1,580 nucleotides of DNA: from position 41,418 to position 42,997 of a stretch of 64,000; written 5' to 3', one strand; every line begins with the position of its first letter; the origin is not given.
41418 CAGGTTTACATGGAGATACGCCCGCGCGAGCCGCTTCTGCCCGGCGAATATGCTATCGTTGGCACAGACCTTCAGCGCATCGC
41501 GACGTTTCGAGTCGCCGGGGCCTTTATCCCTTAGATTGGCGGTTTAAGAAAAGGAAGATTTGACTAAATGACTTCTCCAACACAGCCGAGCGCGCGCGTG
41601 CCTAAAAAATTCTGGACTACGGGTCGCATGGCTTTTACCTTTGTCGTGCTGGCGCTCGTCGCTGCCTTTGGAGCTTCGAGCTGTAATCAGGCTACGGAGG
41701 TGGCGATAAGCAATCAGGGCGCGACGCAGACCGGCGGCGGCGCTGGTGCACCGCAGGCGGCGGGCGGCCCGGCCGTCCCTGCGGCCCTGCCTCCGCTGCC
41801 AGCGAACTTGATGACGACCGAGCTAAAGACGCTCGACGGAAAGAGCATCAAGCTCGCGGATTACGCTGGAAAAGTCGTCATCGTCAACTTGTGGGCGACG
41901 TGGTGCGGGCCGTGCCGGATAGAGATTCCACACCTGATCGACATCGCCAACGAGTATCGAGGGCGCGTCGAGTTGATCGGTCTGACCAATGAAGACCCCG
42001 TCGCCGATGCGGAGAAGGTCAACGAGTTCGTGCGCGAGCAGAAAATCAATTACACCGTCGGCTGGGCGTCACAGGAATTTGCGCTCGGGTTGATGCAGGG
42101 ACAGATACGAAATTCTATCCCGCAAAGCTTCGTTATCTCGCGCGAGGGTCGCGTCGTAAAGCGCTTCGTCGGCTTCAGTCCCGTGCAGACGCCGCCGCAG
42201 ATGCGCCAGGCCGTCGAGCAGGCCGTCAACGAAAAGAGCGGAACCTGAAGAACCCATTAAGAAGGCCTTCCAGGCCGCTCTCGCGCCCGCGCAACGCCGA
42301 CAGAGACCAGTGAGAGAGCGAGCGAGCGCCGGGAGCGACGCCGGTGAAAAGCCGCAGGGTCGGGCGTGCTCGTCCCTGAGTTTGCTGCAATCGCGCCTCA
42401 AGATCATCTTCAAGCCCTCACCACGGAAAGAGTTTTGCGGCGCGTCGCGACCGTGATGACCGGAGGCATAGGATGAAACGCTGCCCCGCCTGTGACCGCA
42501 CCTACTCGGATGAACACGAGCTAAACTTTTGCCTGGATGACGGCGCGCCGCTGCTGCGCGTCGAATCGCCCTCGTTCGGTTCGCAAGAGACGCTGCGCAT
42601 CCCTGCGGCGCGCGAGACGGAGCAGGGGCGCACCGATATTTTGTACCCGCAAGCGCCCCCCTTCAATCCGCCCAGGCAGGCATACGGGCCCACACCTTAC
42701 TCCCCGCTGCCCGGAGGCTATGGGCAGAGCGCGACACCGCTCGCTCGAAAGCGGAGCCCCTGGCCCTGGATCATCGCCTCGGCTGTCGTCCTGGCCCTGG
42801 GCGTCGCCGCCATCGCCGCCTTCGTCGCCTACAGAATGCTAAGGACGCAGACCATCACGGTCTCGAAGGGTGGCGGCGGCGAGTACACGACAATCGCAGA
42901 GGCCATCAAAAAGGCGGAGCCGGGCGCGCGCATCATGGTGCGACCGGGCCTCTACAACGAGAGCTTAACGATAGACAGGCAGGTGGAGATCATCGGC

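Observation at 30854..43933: Kinase / triple-FHA ABC exporter neighbourhood: a candidate phospho-Thr-gated export module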

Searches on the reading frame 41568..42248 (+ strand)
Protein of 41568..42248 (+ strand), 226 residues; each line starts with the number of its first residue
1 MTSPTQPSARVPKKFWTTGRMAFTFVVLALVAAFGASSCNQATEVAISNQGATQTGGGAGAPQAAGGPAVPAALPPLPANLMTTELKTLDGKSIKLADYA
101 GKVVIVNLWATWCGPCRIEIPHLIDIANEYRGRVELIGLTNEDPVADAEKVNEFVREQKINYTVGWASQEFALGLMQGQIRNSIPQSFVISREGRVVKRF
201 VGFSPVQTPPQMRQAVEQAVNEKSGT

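Call 3: search_protein_families(library=pfam, proteins=[window:41568-42248:+], max_evalue=0.01)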
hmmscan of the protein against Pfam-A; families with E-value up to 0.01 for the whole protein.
window:41568-42248:+ (226 aa): 5 families
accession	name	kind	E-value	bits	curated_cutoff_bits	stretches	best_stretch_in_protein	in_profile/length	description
PF08534.16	Redoxin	-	1.8e-17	63.9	26.6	1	85-214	10-146/148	Redoxin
PF00578.27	AhpC-TSA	-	2.4e-17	63.5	26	1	84-198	8-123/124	AhpC/TSA family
PF00085.26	Thioredoxin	-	2.4e-07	31.1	23.5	1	101-140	18-57/103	Thioredoxin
PF13905.12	Thioredoxin_8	-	9.3e-07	29.5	27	1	101-196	1-94/94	Thioredoxin-like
PF00255.25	GSHPx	-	0.0035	17.4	27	1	83-133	3-52/108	Glutathione peroxidase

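Call 51: search_protein_families(library=ncbifam, proteins=[window:41568-42248:+], max_evalue=0.001)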
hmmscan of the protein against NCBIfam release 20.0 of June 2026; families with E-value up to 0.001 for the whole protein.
window:41568-42248:+ (226 aa): 11 families
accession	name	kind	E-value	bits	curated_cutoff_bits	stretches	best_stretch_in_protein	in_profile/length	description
NF002854.0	PRK03147.1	subfamily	9.4e-19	68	170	1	85-203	46-159/176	thiol-disulfide oxidoreductase ResA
NF047696.1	ThlDiSintTplARhiz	equivalog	6.4e-17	62.1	230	1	59-161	56-156/219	thiol:disulfide interchange protein TlpA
NF041202.1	StoA_CxxC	exception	9e-16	58.2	210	1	84-205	36-151/163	endospore biogenesis thiol-disulfide oxidoreductase StoA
TIGR00385.1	dsbE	subfamily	6.3e-12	45.4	123.15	1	99-203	61-157/173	DsbE family thiol:disulfide interchange protein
TIGR01068.1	thioredoxin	equivalog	3.8e-11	43.1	96.8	1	101-143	14-56/101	thioredoxin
NF006898.0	PRK09381.1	equivalog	2.2e-08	34.4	138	1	100-141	20-61/109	thioredoxin TrxA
NF041054.1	WAxxUGC_long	equivalog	1.2e-07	31.4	300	1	81-199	84-197/354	ResA-like WAxxUGC motif-containing protein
NF011941.0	PRK15412.1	equivalog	6.4e-07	29.1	359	1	100-202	67-161/185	thiol:disulfide interchange protein DsbE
NF008229.0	PRK10996.1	equivalog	7.2e-07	29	125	1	102-142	53-93/141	thioredoxin TrxC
NF007900.0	PRK10606.1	equivalog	1.4e-06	28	270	0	80-130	4-53/183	glutathione peroxidase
TIGR01126.1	pdi_dom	equivalog_domain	0.00048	20.4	107.2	1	101-150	14-63/105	protein disulfide-isomerase domain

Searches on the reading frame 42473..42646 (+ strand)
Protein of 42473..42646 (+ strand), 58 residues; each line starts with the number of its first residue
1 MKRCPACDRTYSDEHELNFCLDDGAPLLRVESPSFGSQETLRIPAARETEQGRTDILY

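Call 47: search_protein_families(library=pfam, proteins=[window:42473-42646:+], max_evalue=10)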
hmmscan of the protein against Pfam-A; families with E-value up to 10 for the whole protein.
seq(58 aa): 4 families
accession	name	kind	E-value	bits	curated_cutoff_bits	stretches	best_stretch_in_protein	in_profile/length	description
PF12171.14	zf-C2H2_jaz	-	0.046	14.3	22.6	1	4-17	4-17/27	Zinc-finger double-stranded RNA-binding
PF24460.1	DUF7575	-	0.072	12.9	28.5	1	2-20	4-20/28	Domain of unknown function (DUF7575)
PF13894.12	zf-C2H2_4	-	0.16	13.2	27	1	3-18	2-17/24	C2H2-type zinc finger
PF08772.16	Zn_ribbon_NOB1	-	0.17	12.4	24.9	1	1-43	8-49/72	Nin one binding (NOB1) Zn-ribbon like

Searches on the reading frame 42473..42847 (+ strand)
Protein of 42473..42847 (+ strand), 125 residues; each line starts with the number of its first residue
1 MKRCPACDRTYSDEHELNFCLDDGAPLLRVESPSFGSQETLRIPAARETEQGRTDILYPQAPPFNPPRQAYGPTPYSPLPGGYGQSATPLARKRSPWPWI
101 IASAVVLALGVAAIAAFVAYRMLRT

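Call 91: find_homologous_proteins(query=window:42473-42847:+, max_evalue=0.001)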
Query window:42473-42847:+ (125 aa): 5 proteins with E <= 0.001 among 41 candidates.
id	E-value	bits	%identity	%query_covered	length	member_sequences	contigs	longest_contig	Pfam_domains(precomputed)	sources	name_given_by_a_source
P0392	5.7e-38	148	62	94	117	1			-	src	-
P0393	3.5e-37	145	55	100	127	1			-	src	-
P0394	9.1e-36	141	64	87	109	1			-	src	-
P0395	5.6e-24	102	76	49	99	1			-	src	-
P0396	3.0e-19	87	68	56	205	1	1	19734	-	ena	-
